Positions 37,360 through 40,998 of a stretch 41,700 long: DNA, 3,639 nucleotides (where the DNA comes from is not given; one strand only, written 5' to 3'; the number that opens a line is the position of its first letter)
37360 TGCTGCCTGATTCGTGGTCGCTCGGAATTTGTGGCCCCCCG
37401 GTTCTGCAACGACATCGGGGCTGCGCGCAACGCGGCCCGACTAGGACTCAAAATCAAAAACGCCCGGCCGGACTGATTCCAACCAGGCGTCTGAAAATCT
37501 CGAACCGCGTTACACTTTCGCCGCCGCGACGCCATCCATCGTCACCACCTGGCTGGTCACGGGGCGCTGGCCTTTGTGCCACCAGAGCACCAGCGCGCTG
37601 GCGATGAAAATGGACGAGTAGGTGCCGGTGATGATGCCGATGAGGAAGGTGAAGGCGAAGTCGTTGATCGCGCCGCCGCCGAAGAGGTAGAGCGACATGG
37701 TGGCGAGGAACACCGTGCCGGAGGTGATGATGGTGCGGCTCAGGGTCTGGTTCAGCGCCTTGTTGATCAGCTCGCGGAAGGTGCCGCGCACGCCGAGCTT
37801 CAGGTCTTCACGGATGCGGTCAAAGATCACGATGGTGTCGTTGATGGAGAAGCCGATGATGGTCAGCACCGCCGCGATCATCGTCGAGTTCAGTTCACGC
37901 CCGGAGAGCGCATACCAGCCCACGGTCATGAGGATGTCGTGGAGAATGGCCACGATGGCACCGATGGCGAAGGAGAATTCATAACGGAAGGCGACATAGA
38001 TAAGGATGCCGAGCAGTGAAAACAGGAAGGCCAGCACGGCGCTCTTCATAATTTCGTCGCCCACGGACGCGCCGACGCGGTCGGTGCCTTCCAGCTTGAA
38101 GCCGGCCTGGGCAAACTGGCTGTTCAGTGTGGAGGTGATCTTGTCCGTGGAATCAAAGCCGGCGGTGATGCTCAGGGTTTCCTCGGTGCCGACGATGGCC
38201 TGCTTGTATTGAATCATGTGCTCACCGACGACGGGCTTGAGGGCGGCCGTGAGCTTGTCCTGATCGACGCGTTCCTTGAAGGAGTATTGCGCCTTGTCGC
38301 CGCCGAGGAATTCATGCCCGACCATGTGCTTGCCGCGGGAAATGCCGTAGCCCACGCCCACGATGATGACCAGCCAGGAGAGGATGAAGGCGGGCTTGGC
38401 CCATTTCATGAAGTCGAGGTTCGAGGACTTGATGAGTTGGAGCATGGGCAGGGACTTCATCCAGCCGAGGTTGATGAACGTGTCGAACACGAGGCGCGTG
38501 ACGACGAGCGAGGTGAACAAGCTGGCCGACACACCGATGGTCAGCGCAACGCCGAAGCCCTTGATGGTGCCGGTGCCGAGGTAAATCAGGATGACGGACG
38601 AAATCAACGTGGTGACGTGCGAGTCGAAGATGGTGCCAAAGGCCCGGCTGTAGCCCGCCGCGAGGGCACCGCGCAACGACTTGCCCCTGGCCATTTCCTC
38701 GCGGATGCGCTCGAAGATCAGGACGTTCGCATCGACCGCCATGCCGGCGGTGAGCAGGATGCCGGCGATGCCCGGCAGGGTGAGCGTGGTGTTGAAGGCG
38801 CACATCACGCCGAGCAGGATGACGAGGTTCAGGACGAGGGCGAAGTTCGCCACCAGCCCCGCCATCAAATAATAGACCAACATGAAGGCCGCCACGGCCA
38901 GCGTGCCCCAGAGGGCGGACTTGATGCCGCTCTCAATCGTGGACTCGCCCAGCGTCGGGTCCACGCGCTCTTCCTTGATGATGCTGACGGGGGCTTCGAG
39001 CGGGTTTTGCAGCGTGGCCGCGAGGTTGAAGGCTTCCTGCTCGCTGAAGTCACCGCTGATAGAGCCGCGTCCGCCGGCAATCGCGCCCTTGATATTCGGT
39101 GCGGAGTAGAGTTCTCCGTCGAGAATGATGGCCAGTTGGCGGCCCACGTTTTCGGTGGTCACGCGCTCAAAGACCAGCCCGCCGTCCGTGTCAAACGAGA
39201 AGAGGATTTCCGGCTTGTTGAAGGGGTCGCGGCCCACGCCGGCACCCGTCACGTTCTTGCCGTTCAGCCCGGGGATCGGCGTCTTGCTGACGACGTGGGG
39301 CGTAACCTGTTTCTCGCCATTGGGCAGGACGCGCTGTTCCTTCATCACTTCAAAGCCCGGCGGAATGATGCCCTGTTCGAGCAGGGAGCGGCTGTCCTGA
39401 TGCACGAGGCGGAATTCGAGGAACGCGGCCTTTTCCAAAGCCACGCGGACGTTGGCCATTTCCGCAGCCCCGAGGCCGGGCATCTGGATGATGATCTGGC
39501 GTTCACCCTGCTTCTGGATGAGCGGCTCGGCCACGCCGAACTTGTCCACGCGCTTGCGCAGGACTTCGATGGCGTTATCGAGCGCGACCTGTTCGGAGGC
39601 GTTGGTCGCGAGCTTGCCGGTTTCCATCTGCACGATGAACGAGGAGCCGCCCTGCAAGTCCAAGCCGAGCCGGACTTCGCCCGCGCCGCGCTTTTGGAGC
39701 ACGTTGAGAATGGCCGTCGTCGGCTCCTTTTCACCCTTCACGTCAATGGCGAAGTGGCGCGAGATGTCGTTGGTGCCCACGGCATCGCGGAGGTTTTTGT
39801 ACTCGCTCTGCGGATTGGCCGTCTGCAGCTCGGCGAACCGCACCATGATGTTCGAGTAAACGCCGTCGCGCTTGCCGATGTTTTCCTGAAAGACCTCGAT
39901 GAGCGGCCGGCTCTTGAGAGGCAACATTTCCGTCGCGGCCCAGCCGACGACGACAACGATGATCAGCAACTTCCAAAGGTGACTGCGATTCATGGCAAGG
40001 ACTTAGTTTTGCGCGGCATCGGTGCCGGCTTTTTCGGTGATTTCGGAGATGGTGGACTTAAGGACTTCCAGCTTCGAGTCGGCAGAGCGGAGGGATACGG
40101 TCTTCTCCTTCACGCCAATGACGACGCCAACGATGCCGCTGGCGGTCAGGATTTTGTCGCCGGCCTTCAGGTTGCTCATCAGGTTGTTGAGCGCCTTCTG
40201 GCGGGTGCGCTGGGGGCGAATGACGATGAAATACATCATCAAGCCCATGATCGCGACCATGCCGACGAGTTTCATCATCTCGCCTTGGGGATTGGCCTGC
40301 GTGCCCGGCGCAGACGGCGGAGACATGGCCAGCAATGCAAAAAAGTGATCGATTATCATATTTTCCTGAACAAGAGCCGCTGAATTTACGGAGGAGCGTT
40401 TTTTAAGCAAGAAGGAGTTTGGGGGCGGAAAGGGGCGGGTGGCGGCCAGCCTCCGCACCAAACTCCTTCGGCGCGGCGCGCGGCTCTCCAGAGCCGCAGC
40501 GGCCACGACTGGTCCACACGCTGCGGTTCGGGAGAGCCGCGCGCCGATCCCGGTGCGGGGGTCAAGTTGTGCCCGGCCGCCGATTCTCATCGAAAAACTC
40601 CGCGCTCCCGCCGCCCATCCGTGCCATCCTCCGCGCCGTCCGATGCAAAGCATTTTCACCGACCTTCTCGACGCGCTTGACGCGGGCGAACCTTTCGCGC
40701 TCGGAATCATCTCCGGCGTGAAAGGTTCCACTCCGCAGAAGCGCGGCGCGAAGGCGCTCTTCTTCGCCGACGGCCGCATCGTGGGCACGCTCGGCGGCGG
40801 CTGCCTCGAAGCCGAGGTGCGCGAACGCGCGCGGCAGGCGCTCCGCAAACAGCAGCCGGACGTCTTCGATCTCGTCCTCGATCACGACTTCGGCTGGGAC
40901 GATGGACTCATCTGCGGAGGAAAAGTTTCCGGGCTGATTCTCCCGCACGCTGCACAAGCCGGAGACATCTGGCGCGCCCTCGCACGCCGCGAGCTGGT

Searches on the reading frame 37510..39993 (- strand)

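Call 11: search_protein_families(library=pfam, proteins=[window:37510-39993:-], max_evalue=0.001)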
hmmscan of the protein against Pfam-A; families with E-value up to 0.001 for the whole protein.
window:37510-39993:- (827 aa): 4 families
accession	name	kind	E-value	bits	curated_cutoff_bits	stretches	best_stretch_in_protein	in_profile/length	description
PF02355.23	SecD_SecF_C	-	2.5e-82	275.3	20.5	2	632-807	13-188/189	Protein export membrane protein SecD/SecF, C-terminal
PF22599.2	SecDF_P1_head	-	6.6e-26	90.9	27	1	223-329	4-108/114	SecDF, P1 head subdomain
PF21760.3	SecD_1st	-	1.7e-18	66.2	27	1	139-198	2-59/60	Protein translocase subunit SecDF, P1 domain, N-terminal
PF03176.21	MMPL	-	0.00048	19.6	20.5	1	368-496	169-292/333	MMPL family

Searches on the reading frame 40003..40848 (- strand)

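Call 11: search_protein_families(library=pfam, proteins=[window:40003-40848:-], max_evalue=0.001)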
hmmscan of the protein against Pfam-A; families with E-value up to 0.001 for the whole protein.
window:40003-40848:- (281 aa): 1 family
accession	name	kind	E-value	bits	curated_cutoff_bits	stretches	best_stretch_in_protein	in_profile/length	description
PF02699.20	YajC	-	1.4e-20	73.4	28.2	1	194-268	3-77/78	Preprotein translocase subunit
